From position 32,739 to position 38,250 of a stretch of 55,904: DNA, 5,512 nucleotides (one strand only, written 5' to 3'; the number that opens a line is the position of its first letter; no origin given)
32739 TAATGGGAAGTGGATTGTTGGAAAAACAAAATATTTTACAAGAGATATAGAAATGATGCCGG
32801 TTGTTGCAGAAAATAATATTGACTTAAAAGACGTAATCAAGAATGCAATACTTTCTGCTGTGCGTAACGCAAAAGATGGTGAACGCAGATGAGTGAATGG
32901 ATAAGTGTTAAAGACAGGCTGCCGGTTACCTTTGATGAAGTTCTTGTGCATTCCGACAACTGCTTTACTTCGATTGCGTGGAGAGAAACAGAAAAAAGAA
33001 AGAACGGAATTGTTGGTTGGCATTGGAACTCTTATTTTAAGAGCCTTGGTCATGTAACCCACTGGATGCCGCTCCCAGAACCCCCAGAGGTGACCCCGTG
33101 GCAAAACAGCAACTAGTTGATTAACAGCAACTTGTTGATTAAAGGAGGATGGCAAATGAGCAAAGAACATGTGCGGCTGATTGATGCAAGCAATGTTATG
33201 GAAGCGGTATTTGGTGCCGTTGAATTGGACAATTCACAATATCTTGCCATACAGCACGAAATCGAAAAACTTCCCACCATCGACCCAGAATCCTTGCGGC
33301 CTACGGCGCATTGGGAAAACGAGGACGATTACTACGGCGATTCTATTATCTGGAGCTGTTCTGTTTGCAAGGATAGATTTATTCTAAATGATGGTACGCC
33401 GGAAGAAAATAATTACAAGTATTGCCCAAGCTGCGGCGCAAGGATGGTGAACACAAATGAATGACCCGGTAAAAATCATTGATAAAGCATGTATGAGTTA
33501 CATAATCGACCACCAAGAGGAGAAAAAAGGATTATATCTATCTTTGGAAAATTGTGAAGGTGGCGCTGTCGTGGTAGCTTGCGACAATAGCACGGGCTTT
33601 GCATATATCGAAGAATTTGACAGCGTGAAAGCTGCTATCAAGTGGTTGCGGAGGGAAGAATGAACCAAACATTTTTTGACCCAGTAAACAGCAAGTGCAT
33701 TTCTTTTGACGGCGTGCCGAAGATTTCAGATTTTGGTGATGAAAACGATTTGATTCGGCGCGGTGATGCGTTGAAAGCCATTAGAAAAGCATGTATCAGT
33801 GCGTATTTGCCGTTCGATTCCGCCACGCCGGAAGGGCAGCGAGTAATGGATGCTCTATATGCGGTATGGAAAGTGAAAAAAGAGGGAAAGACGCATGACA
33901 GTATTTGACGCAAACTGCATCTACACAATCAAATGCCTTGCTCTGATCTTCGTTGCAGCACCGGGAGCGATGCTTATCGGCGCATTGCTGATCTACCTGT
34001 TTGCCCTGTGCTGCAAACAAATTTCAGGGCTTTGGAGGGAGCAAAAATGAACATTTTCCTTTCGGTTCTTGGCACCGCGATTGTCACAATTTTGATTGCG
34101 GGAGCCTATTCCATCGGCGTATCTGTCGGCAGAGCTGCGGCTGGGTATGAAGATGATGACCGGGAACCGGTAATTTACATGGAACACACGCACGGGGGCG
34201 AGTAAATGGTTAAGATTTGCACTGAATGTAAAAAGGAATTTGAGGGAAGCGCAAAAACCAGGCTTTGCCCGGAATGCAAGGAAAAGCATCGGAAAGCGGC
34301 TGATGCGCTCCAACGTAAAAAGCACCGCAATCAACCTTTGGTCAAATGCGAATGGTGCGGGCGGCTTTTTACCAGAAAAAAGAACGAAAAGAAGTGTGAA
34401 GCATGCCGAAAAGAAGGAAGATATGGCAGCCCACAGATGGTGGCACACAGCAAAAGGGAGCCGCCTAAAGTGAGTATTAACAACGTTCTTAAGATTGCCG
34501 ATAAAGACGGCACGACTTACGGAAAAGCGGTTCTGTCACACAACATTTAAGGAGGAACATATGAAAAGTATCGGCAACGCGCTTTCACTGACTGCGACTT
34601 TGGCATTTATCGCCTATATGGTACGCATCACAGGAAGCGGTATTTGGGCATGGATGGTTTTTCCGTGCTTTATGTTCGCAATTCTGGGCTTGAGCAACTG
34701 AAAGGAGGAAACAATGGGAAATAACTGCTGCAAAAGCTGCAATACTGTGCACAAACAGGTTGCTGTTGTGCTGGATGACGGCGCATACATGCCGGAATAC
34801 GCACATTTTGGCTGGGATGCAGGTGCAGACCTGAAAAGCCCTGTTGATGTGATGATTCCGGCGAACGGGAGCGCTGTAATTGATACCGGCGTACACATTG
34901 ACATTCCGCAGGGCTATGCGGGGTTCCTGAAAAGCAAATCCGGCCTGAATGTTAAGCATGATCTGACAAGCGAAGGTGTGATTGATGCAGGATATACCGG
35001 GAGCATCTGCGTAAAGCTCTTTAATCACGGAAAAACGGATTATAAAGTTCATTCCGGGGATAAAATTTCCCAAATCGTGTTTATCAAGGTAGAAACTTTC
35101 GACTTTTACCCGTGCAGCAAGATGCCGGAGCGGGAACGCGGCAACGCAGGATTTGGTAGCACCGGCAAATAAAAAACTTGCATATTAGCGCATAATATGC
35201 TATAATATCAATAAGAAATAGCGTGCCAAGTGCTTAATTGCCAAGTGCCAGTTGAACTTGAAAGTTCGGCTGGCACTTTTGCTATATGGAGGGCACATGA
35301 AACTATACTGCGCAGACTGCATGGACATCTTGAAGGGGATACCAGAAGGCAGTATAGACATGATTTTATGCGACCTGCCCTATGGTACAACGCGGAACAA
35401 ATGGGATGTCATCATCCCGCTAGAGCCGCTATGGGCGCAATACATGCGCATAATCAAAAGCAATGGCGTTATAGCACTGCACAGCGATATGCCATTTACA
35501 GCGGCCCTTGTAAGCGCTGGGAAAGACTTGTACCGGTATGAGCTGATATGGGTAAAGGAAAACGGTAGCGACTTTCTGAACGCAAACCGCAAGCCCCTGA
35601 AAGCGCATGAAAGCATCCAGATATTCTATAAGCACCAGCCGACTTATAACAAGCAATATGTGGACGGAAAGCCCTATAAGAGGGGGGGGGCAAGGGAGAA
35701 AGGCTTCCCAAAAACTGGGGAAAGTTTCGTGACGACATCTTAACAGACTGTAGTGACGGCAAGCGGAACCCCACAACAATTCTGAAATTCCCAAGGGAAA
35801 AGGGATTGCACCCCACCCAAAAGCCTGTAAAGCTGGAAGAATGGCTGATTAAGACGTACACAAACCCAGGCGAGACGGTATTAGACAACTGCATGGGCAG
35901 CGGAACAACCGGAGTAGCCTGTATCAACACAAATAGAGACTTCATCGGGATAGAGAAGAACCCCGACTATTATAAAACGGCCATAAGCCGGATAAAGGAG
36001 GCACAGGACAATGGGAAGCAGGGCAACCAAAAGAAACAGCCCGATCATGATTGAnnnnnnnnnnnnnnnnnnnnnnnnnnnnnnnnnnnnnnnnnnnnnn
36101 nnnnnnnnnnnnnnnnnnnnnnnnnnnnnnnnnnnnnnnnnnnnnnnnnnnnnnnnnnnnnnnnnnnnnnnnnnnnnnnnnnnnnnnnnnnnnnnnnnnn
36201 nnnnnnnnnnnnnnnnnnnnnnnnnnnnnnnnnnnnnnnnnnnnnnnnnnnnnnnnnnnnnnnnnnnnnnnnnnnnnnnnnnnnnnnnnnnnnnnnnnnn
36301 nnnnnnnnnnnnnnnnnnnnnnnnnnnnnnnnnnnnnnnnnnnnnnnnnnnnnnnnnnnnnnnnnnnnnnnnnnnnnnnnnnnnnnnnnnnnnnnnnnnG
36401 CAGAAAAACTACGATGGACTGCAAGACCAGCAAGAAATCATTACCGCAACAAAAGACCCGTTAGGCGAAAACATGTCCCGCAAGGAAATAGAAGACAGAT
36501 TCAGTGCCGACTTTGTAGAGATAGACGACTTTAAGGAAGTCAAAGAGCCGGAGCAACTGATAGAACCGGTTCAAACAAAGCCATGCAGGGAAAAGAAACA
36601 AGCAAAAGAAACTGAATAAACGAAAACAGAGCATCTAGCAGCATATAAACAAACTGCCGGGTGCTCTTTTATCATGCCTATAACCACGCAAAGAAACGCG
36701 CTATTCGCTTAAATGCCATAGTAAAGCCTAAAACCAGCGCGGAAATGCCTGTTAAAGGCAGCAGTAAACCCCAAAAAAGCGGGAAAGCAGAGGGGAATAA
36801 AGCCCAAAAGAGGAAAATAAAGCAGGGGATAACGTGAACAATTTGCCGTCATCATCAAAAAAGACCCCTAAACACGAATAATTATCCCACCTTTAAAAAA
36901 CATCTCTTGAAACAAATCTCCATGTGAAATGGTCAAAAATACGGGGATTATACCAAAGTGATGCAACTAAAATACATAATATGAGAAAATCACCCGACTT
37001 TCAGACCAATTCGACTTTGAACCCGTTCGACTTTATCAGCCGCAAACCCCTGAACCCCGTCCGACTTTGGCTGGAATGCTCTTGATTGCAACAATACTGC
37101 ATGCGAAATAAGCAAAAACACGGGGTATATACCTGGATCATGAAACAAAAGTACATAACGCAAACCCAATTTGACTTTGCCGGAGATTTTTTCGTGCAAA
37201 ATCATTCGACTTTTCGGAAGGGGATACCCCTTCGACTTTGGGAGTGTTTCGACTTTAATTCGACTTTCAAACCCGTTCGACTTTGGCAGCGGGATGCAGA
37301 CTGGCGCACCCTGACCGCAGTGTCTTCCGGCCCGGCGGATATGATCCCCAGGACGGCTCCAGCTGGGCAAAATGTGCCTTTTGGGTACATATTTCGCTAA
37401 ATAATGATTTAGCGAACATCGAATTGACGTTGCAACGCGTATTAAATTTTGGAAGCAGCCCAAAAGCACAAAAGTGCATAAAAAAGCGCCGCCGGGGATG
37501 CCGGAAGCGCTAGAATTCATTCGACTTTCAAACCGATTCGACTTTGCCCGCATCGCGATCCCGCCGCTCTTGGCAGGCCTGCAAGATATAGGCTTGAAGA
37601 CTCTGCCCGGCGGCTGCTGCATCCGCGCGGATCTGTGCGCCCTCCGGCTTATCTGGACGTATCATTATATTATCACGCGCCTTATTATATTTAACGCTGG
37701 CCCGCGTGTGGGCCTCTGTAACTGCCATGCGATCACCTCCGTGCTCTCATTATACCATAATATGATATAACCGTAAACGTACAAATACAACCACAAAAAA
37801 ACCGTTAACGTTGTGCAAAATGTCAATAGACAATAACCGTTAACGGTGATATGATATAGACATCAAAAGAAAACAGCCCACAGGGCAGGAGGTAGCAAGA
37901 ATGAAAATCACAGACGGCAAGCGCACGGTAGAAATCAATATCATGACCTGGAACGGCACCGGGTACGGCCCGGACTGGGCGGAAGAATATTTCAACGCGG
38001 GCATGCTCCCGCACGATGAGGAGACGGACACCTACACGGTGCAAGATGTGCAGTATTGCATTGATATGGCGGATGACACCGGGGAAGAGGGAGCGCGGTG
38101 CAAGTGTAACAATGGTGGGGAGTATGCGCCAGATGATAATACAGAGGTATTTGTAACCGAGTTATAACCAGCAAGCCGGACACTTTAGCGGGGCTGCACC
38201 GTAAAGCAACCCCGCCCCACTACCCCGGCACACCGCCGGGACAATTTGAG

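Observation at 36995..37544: Twelve co-oriented (T)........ repeats in three clusters immediately downstream of terS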

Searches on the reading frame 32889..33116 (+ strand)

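Call 64: search_protein_families(library=phrogs, proteins=[window:32889-33116:+], max_evalue=0.001)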
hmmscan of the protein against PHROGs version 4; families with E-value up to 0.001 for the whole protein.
window:32889-33116:+ (75 aa): 4 families
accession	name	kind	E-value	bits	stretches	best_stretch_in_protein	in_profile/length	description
phrog_924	-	unknown function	8.9e-16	59.3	1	1-68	89-152/267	-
phrog_7704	-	unknown function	6e-11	43.6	1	3-67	108-170/173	-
phrog_60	-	unknown function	6.1e-09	37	1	4-66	223-279/461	-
phrog_6925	-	unknown function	3.5e-06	28.3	1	2-67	39-112/113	-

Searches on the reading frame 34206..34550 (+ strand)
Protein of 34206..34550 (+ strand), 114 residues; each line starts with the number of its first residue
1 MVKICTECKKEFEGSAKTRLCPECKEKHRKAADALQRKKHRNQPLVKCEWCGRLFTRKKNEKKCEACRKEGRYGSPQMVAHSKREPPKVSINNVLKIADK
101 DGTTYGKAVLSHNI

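Call 64: search_protein_families(library=phrogs, proteins=[window:34206-34550:+], max_evalue=0.001)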
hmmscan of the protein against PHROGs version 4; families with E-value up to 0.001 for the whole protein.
window:34206-34550:+ (114 aa): 1 family
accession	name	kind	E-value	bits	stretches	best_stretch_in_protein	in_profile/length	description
phrog_1271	-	DNA, RNA and nucleotide metabolism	1e-05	26.1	1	3-70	178-237/361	HNH endonuclease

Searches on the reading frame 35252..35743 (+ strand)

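Call 7: search_protein_families(library=pfam, proteins=[window:35252-35743:+], max_evalue=0.01)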
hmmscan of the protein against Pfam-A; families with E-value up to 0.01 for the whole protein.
window:35252-35743:+ (163 aa): 2 families
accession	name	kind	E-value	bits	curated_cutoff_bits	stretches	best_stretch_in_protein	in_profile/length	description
PF01555.25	N6_N4_Mtase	-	2.3e-06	28.2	26.7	1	35-146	1-127/221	DNA methylase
PF01170.24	UPF0020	-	0.0046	17.1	22.3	1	14-101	103-189/197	RMKL-like, methyltransferase domain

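Call 8: search_protein_families(library=phrogs, proteins=[window:35252-35743:+], max_evalue=0.01)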
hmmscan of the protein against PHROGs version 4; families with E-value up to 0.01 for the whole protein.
window:35252-35743:+ (163 aa): 3 families
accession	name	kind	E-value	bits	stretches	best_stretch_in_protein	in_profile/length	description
phrog_12862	-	unknown function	2.4e-41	142.1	1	16-135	3-122/149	-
phrog_67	-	other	1e-29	105.1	1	16-138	124-252/743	DNA methyltransferase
phrog_6025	-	other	1.2e-15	58.6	1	15-107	11-115/192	DNA methyltransferase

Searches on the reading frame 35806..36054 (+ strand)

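Call 64: search_protein_families(library=phrogs, proteins=[window:35806-36054:+], max_evalue=0.001)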
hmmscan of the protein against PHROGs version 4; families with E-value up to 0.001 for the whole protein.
window:35806-36054:+ (82 aa): 11 families
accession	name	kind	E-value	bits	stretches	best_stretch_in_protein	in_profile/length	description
phrog_67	-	other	8.2e-39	135.2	1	1-74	281-354/743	DNA methyltransferase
phrog_18293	-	other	5.4e-36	124.1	1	1-71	45-115/119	methyltransferase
phrog_3008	-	other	2e-28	100.3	1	2-76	150-226/244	DNA methyltransferase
phrog_498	-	other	3.2e-19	69.9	1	2-70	359-427/633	DNA methyltransferase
phrog_8769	-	other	1.6e-17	64.1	1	13-68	3-58/71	methyltransferase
phrog_23148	-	unknown function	4.5e-15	57.1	1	2-67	85-150/165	-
phrog_6952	-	other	1.7e-10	42.1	1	2-65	114-177/181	DNA methyltransferase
phrog_23085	-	unknown function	1.7e-09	38.5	1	2-69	44-111/138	-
phrog_16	-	DNA, RNA and nucleotide metabolism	3.5e-09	36.4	1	13-69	859-915/986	DNA helicase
phrog_18146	-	other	5.9e-06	26.4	1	7-53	54-101/452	DNA methyltransferase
phrog_23224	-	other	9.4e-06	26.2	1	1-65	230-294/305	DNA methyltransferase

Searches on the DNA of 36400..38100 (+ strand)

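Call 9: search_dna_similar(query=window:36600-37900:+, collection=phages, mode=distant)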
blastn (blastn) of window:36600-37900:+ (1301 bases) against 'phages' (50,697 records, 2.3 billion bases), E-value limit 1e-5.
No match.

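Call 18: search_rna_families(source=window, start=36400, end=38100, threshold=evalue, max_evalue=1)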
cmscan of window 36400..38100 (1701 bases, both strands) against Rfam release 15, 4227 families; matches with E-value up to 1: 1.
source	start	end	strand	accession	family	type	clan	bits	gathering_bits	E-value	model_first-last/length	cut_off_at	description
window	37795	37877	-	RF00110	RybB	Gene; sRNA;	-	18.8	40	0.78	1-79/79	no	RybB RNA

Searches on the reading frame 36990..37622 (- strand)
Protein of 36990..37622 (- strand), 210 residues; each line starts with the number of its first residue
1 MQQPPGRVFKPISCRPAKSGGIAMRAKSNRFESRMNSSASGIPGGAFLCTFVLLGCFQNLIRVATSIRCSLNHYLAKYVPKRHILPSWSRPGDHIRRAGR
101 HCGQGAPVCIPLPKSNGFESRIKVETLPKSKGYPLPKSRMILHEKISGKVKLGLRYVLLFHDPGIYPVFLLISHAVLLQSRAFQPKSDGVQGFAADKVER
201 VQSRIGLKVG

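Call 7: search_protein_families(library=pfam, proteins=[window:36990-37622:-], max_evalue=0.01)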
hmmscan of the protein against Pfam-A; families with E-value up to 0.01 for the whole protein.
window:36990-37622:- (210 aa): 0 families

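Call 8: search_protein_families(library=phrogs, proteins=[window:36990-37622:-], max_evalue=0.01)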
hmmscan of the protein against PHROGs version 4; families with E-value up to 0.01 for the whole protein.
window:36990-37622:- (210 aa): 0 families

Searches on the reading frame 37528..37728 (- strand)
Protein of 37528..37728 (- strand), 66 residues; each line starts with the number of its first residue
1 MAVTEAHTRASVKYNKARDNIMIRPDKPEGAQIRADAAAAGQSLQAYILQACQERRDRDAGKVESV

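Call 7: search_protein_families(library=pfam, proteins=[window:37528-37728:-], max_evalue=0.01)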
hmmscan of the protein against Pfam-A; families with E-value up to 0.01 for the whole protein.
window:37528-37728:- (66 aa): 1 family
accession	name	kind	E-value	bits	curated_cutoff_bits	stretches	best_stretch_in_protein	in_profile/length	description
PF21983.2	NikA-like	-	0.00032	21.2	27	1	20-56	6-42/72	Mobilization protein NikA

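Call 8: search_protein_families(library=phrogs, proteins=[window:37528-37728:-], max_evalue=0.01)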
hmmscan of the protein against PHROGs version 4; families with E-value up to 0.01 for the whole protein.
window:37528-37728:- (66 aa): 1 family
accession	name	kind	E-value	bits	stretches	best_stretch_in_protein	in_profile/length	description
phrog_13890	-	unknown function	0.00018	22.4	1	5-63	3-62/73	-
